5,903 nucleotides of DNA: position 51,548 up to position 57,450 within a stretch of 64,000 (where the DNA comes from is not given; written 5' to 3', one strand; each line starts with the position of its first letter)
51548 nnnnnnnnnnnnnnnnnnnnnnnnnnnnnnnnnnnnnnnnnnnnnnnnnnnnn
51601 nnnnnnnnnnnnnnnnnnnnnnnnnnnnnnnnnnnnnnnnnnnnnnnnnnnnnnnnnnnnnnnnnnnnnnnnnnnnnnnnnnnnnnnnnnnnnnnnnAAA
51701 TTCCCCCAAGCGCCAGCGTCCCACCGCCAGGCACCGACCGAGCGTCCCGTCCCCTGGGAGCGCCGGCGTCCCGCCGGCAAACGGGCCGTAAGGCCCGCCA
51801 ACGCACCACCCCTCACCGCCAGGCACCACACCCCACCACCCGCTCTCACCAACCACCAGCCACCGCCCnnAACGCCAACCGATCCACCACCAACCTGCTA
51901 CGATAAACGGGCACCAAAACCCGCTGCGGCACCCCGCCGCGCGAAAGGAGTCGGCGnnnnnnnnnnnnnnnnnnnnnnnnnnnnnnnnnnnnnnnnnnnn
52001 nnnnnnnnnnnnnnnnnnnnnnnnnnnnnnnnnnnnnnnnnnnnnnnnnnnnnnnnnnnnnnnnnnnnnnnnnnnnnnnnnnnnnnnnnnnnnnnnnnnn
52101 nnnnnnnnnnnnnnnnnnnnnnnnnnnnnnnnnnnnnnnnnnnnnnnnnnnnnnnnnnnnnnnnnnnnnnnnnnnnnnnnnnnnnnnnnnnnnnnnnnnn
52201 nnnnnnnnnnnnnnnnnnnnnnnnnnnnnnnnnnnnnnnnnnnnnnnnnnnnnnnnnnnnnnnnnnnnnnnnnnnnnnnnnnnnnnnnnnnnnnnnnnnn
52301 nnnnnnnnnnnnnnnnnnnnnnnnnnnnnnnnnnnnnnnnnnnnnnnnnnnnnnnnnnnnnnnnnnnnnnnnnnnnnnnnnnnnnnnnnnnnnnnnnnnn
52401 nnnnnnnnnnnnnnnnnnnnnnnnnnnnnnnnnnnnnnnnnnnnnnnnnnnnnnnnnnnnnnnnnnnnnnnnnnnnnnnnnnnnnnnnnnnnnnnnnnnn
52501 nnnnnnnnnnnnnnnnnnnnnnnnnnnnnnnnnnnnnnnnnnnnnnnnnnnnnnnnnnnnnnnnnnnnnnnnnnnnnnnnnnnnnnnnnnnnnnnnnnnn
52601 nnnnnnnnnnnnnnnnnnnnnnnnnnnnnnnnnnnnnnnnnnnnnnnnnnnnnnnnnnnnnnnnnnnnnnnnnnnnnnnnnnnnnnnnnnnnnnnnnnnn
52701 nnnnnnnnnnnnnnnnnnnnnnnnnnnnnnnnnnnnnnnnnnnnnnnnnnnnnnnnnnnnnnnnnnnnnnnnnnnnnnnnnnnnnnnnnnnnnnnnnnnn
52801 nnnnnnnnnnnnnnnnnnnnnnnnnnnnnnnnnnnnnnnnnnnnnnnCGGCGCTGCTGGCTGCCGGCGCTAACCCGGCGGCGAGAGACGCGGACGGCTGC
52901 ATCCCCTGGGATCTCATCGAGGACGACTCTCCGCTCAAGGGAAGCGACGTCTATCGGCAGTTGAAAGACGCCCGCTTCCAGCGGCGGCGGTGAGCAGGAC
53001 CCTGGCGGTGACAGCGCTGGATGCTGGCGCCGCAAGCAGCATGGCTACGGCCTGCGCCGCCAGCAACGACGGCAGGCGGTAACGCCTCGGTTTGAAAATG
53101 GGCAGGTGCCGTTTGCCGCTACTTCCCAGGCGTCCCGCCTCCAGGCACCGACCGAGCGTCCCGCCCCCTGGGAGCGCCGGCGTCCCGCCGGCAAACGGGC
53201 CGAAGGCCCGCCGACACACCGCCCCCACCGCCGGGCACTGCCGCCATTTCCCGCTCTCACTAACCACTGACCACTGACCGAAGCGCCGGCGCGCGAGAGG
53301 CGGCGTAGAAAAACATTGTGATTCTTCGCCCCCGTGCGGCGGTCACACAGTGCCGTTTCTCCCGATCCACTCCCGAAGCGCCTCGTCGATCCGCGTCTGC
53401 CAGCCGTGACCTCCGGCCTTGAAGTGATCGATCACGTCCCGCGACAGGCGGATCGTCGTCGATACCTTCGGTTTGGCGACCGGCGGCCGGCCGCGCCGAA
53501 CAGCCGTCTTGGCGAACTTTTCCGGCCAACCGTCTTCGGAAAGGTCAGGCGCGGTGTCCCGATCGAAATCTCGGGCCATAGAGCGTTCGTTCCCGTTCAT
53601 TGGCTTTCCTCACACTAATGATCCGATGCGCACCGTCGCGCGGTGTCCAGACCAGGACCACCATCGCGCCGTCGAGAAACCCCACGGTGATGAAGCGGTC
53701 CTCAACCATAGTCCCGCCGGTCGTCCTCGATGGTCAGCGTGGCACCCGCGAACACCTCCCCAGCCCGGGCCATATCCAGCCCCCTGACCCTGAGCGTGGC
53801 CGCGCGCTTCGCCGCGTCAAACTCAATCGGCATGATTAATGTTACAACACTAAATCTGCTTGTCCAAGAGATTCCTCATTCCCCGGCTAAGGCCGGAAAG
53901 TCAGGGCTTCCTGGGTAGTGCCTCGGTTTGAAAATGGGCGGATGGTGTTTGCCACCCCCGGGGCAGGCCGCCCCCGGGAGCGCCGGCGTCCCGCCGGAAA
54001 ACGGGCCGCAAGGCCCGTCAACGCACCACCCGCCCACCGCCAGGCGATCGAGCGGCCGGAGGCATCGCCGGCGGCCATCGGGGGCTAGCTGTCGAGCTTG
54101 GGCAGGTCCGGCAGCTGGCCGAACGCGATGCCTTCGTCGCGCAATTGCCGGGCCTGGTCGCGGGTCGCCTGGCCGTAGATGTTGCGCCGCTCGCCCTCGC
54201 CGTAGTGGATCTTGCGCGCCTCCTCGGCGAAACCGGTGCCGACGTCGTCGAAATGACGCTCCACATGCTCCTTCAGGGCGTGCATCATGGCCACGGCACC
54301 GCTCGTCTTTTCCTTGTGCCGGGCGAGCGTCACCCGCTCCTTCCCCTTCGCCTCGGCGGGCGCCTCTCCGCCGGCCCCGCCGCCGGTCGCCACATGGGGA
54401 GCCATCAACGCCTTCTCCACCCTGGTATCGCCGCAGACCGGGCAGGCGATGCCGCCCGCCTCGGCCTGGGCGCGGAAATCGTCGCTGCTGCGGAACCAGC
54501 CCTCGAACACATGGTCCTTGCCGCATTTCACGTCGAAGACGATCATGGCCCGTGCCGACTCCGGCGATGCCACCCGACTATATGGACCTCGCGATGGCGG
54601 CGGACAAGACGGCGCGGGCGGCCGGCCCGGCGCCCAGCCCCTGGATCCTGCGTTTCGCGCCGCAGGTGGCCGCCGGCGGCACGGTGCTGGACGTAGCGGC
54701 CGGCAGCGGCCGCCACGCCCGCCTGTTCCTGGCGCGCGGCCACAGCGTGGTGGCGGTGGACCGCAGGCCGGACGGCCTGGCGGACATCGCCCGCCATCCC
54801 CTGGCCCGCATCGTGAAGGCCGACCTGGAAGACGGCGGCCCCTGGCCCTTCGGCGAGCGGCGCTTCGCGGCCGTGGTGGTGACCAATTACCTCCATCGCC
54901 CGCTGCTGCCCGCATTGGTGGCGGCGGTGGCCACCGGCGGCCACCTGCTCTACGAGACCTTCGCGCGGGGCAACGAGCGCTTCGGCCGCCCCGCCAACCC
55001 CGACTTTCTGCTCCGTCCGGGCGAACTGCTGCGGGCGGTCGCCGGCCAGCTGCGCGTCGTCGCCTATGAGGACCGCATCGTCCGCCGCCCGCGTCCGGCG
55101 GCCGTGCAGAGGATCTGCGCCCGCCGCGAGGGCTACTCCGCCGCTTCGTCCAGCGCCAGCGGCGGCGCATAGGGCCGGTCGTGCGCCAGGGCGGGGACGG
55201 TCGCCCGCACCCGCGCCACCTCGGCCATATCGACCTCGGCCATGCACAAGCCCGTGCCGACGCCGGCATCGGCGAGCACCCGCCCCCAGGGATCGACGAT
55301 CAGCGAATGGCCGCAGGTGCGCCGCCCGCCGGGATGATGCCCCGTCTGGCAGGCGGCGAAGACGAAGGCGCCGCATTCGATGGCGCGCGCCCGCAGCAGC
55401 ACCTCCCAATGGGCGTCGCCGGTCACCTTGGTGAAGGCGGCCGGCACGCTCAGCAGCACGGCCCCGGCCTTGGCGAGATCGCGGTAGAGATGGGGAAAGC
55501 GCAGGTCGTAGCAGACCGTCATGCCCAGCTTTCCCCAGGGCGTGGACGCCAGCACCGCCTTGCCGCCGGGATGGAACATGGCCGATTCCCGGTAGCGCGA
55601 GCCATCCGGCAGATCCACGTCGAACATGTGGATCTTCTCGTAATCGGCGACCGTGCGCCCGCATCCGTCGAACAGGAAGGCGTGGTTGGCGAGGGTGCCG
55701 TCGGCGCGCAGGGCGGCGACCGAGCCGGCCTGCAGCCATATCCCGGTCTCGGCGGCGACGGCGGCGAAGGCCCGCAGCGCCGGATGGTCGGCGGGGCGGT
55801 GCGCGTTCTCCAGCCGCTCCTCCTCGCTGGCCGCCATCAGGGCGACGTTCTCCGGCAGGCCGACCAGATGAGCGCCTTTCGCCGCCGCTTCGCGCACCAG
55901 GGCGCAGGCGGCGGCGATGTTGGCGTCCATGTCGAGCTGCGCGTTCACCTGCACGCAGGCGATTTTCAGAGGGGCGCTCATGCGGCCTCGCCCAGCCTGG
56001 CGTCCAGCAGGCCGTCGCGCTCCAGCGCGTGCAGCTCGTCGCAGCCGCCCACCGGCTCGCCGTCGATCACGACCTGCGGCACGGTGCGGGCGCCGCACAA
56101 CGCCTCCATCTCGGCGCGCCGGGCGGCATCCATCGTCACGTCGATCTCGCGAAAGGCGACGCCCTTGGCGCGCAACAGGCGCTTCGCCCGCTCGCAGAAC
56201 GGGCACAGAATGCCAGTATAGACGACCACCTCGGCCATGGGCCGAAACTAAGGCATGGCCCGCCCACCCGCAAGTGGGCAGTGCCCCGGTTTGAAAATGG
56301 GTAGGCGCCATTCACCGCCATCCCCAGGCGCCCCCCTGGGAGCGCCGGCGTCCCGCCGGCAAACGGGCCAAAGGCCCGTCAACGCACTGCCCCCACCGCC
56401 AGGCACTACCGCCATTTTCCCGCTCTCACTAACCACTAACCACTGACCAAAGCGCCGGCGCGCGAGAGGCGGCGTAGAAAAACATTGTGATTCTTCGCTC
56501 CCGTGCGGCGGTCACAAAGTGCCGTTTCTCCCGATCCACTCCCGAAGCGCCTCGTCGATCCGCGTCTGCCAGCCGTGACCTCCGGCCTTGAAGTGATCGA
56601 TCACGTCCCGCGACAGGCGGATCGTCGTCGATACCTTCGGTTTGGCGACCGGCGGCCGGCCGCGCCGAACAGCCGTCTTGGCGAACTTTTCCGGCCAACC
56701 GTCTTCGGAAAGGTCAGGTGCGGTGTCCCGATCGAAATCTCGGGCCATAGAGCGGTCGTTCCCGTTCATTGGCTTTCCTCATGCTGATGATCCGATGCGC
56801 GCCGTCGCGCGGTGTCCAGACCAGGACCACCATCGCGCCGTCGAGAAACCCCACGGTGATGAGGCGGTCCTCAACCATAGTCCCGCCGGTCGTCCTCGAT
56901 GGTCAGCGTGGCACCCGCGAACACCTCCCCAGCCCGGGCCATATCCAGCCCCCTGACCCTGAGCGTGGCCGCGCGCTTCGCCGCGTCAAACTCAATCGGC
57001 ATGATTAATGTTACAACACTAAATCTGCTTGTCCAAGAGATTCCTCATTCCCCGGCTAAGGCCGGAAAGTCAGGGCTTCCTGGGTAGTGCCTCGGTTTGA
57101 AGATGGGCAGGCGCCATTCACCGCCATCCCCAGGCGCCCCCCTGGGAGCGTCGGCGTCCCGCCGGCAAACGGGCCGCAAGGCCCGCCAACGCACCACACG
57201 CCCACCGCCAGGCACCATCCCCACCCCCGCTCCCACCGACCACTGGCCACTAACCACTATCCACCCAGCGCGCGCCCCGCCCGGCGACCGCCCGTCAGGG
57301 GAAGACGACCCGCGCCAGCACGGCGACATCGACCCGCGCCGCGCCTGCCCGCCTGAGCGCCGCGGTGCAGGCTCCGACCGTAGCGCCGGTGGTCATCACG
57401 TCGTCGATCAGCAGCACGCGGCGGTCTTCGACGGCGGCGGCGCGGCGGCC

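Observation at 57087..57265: Repeat stem-loops show compensatory and wobble substitutions, which argues for RNA-level structure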

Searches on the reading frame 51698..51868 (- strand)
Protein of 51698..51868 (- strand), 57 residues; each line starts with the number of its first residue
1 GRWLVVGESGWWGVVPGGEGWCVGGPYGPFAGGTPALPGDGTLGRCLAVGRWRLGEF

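Call 49: find_homologous_proteins(query=window:51698-51868:-, max_evalue=0.001)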
Query seq(57 aa): no candidate shares three 5-residue words with the query. No homologue found.
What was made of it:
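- Tried and rejected: A protein search with an element-encoded peptide found nothing (call 49).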

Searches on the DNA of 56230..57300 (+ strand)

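Call 14: search_rna_families(source=window, start=56230, end=57300, threshold=evalue, max_evalue=10, show_alignments=3)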
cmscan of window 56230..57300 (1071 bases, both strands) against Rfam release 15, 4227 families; matches with E-value up to 10: 1.
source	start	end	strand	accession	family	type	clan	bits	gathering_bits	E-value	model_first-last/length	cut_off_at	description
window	56604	56671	-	RF03738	mir-2320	Gene; miRNA;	-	18.5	90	1.9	1-75/75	no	mir-2320 microRNA precursor family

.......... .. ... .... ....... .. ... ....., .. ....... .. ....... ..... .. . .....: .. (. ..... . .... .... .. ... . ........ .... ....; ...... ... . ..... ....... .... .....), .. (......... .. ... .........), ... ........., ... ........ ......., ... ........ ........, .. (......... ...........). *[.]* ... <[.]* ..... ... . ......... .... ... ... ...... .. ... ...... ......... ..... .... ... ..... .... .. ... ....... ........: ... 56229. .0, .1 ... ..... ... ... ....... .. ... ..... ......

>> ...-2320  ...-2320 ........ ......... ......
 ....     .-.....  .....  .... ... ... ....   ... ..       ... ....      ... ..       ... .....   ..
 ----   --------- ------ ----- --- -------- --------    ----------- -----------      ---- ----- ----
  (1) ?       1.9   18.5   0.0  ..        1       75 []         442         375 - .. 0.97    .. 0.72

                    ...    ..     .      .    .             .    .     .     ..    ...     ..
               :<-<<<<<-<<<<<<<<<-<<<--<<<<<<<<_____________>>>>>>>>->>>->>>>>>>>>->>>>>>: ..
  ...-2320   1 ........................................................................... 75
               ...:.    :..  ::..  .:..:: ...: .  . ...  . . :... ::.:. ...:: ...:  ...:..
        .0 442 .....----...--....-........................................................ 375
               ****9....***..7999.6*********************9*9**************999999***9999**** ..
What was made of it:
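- On Structured non-coding RNA: Nothing relevant appears at E <= 10 over 56230-57300 (call 14).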

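Call 50: search_dna_similar(query=window:57087-57265:+, collection=plasmids, mode=distant, max_evalue=0.001, max_rows=30)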
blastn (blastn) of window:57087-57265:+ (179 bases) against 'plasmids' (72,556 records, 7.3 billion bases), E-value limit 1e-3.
No match.
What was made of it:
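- Tried and rejected: The element against PLSDB plasmids: no match (call 50).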

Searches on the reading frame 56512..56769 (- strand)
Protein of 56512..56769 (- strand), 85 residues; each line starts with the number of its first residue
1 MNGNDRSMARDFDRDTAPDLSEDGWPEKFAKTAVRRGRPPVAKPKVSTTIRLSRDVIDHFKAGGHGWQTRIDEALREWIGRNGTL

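Call 78: find_homologous_proteins(query=window:56512-56769:-, max_evalue=1e-20)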
Query window:56512-56769:- (85 aa): 621 proteins with E <= 1e-20 among 1049 candidates; the best 120 are listed.
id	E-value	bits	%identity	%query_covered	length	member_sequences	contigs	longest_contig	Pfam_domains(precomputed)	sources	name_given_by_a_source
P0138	1.4e-48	180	94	99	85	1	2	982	PF14384.13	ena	-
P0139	4.1e-48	179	93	99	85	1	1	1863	PF14384.13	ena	-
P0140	7.1e-48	178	94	99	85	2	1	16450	PF14384.13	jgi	-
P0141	9.6e-48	178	94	99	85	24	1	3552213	PF14384.13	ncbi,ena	-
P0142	2.2e-47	177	92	99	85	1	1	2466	PF14384.13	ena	-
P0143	3.8e-47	176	92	99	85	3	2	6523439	PF14384.13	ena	-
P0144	7.0e-47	175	92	99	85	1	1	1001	PF14384.13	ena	-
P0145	1.2e-46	174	92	99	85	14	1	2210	PF14384.13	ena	-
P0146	5.4e-46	172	89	99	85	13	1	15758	PF14384.13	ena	-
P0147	6.0e-46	172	90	99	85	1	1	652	PF14384.13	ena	-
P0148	2.8e-45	170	89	98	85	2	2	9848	PF14384.13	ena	-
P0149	6.9e-45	169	87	99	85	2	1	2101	PF14384.13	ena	-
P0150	3.9e-43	163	88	96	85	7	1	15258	PF14384.13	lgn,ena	-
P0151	2.0e-42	161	86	99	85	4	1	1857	PF14384.13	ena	-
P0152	3.2e-42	160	83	99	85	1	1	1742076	PF14384.13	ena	-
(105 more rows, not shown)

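Call 79: find_encoding_contigs(protein=P0141, flank=10000, max_places=6)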
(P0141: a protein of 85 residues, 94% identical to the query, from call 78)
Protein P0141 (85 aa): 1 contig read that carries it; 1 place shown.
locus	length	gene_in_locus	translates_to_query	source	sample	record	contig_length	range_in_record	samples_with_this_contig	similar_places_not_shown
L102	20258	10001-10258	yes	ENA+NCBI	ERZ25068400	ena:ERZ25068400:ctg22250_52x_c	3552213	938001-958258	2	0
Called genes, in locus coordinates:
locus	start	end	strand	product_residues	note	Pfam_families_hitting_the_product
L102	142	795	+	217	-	-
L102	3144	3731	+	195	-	PF00313:CSD, PF08206:OB_RNB (faint), PF00313:CSD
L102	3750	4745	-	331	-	PF13379:NMT1_2 (weak), PF09084:NMT1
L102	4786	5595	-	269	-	PF00528:BPD_transp_1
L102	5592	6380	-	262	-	PF00005:ABC_tran, PF13304:AAA_21 (faint)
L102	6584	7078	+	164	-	PF02643:DUF192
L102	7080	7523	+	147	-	PF03061:4HBT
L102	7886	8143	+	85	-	PF04800:NDUS4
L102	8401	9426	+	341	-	PF04909:Amidohydro_2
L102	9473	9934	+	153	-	PF11578:DUF3237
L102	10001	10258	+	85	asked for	PF14384:BrnA_antitoxin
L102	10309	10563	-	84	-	-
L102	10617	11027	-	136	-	PF01502:PRA-CH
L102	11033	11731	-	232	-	PF00293:NUDIX (faint)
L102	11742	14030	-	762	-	PF17876:CSD2, PF00773:RNB, PF00575:S1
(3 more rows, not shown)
